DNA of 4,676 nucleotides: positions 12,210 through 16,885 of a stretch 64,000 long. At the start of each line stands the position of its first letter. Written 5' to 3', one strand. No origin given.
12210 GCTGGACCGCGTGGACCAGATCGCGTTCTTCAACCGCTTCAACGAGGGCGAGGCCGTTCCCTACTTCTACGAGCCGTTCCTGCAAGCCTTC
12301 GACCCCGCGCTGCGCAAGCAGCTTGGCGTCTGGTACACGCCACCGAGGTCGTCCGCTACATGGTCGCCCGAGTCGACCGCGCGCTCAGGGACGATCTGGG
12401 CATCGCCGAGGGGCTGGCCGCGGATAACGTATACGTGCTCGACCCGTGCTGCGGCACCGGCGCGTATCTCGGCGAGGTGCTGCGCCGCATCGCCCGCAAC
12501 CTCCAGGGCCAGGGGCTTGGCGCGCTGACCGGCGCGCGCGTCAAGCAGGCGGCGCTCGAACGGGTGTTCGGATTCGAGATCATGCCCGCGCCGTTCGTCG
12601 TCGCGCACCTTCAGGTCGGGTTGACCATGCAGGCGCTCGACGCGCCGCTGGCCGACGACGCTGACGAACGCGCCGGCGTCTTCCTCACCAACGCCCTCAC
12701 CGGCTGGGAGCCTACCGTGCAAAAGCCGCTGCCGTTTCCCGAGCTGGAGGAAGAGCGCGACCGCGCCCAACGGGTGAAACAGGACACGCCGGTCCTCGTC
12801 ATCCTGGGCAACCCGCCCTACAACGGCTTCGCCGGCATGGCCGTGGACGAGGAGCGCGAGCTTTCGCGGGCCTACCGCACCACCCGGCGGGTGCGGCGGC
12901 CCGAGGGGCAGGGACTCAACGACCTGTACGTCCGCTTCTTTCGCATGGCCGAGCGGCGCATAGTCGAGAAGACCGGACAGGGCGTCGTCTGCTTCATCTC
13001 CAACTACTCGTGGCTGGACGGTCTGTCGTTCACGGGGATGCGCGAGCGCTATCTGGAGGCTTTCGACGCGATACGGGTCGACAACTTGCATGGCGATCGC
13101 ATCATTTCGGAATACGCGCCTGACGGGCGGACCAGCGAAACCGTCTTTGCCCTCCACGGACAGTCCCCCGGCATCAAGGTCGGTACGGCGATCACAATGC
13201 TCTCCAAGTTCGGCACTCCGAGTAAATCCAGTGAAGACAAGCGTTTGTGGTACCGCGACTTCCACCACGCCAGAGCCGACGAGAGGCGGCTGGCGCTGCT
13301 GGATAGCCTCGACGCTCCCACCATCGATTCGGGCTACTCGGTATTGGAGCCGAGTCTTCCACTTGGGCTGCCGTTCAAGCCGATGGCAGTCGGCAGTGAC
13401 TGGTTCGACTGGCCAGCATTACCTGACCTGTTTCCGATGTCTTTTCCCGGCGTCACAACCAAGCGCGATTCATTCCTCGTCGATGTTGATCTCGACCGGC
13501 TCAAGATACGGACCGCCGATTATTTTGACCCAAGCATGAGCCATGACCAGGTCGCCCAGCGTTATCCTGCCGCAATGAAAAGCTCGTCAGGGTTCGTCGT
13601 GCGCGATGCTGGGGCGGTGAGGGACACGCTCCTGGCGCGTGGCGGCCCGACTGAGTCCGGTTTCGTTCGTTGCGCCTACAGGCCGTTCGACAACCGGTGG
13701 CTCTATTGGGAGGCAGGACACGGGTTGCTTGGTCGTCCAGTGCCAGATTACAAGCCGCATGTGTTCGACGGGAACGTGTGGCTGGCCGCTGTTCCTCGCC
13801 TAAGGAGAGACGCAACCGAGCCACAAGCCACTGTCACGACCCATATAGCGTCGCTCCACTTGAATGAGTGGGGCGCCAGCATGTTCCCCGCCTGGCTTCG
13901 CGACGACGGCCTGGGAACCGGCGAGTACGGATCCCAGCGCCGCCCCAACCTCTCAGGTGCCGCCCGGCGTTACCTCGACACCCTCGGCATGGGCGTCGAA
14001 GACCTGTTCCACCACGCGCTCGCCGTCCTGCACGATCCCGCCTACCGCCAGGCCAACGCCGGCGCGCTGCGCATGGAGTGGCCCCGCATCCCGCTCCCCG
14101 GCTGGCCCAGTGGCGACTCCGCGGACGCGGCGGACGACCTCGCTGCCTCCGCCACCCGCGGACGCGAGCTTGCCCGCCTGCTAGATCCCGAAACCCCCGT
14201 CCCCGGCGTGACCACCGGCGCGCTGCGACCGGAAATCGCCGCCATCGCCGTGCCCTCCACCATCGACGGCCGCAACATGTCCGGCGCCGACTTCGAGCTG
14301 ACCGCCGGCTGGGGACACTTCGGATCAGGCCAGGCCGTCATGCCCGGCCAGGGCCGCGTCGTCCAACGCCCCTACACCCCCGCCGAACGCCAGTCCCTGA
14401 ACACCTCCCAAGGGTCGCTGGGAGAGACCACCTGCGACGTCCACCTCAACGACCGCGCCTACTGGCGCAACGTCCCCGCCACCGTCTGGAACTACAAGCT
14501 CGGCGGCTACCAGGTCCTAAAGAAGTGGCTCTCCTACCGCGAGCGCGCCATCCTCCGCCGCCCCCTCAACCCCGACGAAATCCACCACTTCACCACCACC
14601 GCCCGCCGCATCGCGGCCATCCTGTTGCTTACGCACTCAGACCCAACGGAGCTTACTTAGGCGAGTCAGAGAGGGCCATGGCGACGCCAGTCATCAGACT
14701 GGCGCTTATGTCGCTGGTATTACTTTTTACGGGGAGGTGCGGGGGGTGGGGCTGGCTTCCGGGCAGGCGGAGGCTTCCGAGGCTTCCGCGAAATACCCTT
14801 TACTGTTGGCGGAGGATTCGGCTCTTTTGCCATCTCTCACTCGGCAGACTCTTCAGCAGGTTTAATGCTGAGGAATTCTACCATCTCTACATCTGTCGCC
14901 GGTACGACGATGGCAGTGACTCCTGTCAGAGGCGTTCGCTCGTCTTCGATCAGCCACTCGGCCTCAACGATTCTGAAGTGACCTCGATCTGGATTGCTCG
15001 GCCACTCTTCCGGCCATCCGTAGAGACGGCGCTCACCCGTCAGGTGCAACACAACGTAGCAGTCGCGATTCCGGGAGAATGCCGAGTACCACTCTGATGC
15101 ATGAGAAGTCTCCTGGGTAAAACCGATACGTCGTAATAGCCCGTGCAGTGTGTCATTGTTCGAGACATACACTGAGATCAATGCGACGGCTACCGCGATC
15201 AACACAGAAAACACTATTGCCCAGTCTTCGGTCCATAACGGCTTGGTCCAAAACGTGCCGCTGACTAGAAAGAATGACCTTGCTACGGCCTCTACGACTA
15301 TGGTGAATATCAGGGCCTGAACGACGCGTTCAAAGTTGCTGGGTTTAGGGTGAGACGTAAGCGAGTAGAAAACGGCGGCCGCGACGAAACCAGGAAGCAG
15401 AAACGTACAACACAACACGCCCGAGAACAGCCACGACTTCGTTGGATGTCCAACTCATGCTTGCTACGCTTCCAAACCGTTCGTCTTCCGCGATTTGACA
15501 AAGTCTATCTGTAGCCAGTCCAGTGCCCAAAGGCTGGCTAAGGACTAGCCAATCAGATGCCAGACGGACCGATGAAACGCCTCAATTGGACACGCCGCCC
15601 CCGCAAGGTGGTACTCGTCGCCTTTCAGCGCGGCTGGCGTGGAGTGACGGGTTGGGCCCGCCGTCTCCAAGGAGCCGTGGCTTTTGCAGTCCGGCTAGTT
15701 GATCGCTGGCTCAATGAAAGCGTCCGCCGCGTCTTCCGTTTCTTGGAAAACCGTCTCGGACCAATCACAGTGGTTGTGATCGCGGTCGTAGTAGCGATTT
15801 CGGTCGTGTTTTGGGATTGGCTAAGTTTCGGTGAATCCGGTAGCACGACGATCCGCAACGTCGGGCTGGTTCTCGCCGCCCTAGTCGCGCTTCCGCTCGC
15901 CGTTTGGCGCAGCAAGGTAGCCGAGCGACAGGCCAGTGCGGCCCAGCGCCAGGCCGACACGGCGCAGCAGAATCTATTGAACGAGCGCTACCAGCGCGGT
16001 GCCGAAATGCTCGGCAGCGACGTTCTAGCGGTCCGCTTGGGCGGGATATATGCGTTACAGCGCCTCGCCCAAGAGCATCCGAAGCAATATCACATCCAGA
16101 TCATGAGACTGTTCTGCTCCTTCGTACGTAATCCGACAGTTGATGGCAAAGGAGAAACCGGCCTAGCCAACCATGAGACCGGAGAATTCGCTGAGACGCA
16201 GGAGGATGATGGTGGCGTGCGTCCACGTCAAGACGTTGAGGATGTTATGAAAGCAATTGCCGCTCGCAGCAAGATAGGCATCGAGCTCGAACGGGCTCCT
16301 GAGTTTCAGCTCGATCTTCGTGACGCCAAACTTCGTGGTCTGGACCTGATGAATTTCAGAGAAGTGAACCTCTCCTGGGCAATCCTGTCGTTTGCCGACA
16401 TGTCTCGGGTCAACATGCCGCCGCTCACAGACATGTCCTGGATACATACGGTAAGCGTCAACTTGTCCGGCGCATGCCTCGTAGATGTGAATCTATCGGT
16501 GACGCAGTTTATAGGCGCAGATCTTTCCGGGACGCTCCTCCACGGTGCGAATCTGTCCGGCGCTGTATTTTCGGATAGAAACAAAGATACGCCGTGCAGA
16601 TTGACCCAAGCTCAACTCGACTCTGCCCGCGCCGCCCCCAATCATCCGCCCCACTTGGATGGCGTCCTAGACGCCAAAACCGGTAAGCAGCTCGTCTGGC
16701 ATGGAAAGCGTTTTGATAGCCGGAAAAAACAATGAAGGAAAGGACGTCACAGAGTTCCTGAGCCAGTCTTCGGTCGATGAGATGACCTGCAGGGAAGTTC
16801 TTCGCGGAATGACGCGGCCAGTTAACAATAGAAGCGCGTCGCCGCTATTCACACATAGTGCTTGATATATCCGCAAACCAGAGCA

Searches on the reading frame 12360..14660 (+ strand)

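Call 28: search_protein_families(library=pfam, proteins=[window:12360-14660:+], max_evalue=0.0001)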
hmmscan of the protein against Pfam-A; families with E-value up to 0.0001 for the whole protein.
window:12360-14660:+ (766 aa): 3 families
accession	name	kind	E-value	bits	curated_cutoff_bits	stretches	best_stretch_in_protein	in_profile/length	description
PF18135.7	Type_ISP_C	-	1.5e-40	139.8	25.9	1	356-730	1-315/342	Type ISP C-terminal specificity domain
PF07669.17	Eco57I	-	2.1e-05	25.2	25.3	1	146-237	76-159/171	Eco57I restriction-modification methylase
PF20473.4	MmeI_Mtase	-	8.6e-05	22.3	27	0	23-217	20-201/259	MmeI, DNA-methyltransferase domain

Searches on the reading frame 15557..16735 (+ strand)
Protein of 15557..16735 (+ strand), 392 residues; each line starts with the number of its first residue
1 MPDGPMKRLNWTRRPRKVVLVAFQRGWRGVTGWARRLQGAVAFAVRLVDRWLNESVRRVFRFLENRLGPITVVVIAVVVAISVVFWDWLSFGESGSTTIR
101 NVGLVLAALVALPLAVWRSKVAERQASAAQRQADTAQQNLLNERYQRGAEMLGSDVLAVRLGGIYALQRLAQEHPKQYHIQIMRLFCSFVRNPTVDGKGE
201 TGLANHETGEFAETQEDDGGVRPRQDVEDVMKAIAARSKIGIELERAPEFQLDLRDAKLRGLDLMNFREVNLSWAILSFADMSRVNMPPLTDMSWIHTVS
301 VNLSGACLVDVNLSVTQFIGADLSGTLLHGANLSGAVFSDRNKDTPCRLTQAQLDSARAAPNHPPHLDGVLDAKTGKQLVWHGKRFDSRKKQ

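Call 28: search_protein_families(library=pfam, proteins=[window:15557-16735:+], max_evalue=0.0001)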
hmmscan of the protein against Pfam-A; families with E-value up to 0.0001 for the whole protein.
window:15557-16735:+ (392 aa): 1 family
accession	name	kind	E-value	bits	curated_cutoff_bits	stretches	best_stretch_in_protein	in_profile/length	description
PF00805.28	Pentapeptide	-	7.6e-13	48.2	20.2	1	301-335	6-40/40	Pentapeptide repeats (8 copies)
